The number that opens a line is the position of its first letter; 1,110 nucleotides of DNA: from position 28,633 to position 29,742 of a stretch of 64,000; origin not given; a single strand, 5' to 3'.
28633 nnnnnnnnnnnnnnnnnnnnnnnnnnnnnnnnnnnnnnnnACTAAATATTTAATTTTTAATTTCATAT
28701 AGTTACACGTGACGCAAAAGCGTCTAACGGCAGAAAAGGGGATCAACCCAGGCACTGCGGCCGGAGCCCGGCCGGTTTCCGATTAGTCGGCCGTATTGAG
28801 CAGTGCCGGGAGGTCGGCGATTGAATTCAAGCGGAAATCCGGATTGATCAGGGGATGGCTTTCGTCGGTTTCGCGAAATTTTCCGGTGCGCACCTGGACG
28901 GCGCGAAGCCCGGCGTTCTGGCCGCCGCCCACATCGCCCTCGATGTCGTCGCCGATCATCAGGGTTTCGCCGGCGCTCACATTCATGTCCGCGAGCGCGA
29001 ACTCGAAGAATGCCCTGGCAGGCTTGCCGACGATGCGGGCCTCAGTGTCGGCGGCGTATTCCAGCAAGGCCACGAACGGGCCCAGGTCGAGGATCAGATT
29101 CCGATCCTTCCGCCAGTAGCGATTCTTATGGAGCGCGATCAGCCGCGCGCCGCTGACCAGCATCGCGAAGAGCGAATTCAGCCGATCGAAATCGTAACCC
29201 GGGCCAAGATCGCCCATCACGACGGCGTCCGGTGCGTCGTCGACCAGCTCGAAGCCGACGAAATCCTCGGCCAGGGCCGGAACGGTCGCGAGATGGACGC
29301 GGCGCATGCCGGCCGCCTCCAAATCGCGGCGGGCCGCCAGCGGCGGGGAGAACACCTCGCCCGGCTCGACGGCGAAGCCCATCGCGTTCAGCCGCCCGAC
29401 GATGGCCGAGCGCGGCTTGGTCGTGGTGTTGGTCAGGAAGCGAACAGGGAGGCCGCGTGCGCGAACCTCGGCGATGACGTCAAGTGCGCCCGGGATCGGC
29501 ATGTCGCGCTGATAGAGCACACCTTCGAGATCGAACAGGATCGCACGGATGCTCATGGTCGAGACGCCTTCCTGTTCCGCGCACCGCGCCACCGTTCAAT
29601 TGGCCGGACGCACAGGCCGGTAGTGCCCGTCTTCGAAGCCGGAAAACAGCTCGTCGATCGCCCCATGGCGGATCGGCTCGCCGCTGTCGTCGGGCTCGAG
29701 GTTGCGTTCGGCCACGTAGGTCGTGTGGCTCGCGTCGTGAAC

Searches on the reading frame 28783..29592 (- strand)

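Call 70: search_protein_families(library=pfam, proteins=[window:28783-29592:-], max_evalue=0.0001)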
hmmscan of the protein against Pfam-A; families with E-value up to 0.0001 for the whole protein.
window:28783-29592:- (269 aa): 3 families
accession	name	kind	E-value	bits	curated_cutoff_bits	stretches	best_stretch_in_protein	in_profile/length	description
PF13242.12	Hydrolase_like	-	5.1e-20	71.6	22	1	188-261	2-75/75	HAD-hyrolase-like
PF13344.12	Hydrolase_6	-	2.7e-18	66.3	27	1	18-107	1-91/101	Haloacid dehalogenase-like hydrolase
PF00702.32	Hydrolase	-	1.3e-12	48.9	26.4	1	15-228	1-191/191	haloacid dehalogenase-like hydrolase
